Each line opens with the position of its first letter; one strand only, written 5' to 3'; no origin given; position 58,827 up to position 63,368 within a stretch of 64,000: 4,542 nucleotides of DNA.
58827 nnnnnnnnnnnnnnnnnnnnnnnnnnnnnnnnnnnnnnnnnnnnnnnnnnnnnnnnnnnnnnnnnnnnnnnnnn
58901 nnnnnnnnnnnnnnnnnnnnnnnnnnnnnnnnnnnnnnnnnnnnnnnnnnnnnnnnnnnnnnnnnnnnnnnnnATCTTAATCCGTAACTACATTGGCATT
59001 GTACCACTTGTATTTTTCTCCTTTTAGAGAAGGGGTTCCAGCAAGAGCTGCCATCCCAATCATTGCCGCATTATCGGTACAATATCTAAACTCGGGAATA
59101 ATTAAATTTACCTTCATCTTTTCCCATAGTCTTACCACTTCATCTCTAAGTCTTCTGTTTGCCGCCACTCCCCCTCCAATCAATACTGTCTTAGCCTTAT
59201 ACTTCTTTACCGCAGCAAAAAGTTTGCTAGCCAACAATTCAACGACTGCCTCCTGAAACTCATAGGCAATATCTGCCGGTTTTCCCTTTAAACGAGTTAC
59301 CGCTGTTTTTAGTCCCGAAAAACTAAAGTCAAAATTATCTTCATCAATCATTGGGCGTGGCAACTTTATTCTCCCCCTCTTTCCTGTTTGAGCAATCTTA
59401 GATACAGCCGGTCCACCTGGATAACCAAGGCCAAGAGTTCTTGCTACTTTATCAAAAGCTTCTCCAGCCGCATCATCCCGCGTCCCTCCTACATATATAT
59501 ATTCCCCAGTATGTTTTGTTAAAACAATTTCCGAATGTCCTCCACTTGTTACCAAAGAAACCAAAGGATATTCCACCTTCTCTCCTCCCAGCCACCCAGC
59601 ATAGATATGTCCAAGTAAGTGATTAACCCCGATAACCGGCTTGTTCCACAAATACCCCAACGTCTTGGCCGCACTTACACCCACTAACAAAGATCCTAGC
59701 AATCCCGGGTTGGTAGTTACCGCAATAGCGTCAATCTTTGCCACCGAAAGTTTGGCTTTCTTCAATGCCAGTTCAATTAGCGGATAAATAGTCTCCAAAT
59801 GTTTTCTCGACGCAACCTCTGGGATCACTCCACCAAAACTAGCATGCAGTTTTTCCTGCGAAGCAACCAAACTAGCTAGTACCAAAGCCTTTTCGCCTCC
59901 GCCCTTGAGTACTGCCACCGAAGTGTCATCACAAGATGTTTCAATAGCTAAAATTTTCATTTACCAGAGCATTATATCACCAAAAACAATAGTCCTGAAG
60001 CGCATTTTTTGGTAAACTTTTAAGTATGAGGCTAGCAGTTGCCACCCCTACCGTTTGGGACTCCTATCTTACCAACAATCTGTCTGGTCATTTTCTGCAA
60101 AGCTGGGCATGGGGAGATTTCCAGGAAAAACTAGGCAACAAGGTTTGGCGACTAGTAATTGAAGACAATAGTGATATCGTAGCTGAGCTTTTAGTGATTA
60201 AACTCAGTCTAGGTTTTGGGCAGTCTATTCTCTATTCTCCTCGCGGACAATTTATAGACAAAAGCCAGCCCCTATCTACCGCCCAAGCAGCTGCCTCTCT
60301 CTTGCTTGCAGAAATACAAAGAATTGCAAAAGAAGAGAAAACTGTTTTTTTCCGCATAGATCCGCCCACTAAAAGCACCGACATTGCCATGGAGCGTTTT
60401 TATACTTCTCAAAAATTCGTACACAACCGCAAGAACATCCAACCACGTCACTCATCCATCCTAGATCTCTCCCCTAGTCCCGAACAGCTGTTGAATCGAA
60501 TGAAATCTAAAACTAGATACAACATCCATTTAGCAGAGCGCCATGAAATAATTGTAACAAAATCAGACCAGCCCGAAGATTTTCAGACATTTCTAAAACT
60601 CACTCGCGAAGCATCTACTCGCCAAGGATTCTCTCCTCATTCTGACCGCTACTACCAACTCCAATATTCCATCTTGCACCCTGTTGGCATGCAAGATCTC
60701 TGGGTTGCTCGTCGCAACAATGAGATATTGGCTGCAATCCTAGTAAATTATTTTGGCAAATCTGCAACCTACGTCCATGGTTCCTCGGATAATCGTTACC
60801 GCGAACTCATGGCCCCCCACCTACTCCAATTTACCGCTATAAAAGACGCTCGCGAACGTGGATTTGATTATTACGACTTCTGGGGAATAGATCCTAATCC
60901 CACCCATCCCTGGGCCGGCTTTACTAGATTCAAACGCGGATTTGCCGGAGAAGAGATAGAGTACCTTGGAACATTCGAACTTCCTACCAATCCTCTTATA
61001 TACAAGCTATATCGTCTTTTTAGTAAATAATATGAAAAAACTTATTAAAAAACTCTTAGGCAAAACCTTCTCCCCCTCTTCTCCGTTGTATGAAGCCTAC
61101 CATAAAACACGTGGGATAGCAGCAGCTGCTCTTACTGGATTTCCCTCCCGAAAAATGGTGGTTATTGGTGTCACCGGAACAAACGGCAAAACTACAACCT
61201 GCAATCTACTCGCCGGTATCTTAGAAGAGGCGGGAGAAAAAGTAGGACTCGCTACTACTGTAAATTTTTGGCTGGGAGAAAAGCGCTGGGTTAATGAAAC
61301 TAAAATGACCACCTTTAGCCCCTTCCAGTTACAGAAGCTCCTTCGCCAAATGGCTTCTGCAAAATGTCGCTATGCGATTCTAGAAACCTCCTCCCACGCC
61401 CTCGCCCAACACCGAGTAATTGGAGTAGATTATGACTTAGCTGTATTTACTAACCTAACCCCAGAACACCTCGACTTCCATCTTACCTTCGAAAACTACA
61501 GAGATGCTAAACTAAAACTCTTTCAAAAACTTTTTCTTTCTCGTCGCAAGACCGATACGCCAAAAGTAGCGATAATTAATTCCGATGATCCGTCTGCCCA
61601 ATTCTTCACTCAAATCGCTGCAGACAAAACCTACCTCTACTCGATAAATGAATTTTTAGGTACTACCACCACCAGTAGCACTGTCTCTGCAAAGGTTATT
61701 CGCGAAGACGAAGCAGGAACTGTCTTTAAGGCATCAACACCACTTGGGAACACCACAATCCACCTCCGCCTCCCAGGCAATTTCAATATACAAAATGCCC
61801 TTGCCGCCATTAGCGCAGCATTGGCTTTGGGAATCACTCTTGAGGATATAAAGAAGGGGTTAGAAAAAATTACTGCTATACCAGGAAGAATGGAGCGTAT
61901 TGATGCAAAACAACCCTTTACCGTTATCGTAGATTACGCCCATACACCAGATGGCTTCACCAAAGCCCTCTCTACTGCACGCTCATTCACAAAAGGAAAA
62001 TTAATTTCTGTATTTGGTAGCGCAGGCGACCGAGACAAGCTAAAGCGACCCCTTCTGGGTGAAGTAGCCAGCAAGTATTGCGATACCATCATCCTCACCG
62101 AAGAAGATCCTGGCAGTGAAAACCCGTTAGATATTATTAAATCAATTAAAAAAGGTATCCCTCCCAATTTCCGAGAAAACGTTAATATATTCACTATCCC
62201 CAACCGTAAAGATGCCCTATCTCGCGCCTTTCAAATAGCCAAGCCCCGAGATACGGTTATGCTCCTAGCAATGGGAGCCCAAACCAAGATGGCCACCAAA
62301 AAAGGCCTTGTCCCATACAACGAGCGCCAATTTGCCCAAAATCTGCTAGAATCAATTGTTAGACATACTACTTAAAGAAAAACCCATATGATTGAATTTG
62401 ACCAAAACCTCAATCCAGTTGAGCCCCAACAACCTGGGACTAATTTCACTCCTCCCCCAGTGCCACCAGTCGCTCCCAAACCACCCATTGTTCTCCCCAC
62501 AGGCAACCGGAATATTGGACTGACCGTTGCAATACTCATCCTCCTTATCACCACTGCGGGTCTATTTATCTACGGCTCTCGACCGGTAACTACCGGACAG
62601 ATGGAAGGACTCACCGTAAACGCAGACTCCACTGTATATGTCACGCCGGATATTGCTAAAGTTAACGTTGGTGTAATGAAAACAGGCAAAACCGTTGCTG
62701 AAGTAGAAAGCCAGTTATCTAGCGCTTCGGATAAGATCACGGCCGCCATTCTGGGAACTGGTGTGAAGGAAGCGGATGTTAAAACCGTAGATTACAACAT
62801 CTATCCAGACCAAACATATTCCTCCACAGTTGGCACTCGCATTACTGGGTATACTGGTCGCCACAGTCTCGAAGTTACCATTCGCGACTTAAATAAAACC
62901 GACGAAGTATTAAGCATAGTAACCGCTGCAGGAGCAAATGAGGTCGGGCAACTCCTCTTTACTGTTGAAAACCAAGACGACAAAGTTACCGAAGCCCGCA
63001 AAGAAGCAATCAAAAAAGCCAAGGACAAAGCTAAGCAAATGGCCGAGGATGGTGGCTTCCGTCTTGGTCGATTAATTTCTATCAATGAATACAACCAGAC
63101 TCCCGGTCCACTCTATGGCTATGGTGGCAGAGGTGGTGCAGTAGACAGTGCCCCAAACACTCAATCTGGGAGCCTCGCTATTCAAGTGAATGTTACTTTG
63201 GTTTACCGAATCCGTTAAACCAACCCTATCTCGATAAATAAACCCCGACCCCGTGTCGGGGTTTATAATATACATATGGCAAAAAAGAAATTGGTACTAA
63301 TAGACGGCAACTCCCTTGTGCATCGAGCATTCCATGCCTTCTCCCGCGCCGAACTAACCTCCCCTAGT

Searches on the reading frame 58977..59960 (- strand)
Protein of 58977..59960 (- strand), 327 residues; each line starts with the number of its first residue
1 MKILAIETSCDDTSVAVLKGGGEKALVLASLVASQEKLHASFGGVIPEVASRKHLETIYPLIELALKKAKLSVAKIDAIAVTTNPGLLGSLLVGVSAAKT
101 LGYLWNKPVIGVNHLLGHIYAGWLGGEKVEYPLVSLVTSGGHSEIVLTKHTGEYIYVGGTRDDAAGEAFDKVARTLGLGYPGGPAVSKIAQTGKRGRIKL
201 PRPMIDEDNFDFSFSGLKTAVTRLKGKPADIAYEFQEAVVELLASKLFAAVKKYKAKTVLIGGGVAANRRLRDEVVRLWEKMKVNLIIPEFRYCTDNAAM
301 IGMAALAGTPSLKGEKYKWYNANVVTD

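Call 47: search_protein_families(library=pfam, proteins=[window:58977-59960:-], max_evalue=0.001)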
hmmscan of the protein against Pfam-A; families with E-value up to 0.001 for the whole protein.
window:58977-59960:- (327 aa): 2 families
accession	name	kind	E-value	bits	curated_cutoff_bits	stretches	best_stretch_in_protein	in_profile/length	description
PF00814.31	TsaD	-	3.5e-96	322.4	24.8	1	27-302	2-263/264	tRNA N6-adenosine threonylcarbamoyltransferase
PF22521.2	HypF_C_2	-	5.8e-08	33.2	27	1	221-296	157-234/241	Carbamoyltransferase, Kae1-like Domain, second subdomain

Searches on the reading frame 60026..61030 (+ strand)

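Call 47: search_protein_families(library=pfam, proteins=[window:60026-61030:+], max_evalue=0.001)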
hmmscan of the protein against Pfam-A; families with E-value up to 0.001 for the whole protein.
window:60026-61030:+ (334 aa): 2 families
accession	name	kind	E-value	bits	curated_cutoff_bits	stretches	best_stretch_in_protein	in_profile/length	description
PF02388.22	FemAB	-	1.2e-48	166.4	24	3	231-334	304-406/406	FemAB family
PF13480.13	Acetyltransf_6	-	3.4e-14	53.7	22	1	160-289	4-138/143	Acetyltransferase (GNAT) domain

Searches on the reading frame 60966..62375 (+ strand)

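Call 47: search_protein_families(library=pfam, proteins=[window:60966-62375:+], max_evalue=0.001)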
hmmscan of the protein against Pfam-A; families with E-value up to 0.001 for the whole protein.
window:60966-62375:+ (469 aa): 3 families
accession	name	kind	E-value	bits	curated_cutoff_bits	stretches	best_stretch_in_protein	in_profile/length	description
PF08245.18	Mur_ligase_M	-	8.1e-50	170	24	1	69-285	1-200/200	Mur ligase middle domain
PF02875.26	Mur_ligase_C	-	6.8e-31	108.2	28.4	1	307-435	1-125/127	Mur ligase, glutamate ligase domain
PF19842.5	YqeC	-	0.00038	21.1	27.6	0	68-119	2-47/145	YqeC protein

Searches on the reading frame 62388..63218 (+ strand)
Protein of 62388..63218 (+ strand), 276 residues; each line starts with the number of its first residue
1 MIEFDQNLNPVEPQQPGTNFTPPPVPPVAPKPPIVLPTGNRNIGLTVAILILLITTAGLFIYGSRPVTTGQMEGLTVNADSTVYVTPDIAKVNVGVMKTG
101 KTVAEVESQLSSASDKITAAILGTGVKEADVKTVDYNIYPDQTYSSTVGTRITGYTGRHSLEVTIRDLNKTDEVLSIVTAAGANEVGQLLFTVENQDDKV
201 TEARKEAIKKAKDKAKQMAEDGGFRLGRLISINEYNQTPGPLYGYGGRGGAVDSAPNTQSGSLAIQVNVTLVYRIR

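Call 47: search_protein_families(library=pfam, proteins=[window:62388-63218:+], max_evalue=0.001)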
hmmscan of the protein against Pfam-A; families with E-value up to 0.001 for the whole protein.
window:62388-63218:+ (276 aa): 1 family
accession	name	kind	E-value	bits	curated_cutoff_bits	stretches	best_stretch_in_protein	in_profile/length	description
PF04402.19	SIMPL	-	2.8e-43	149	25.2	1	75-273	1-205/205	Protein of unknown function (DUF541)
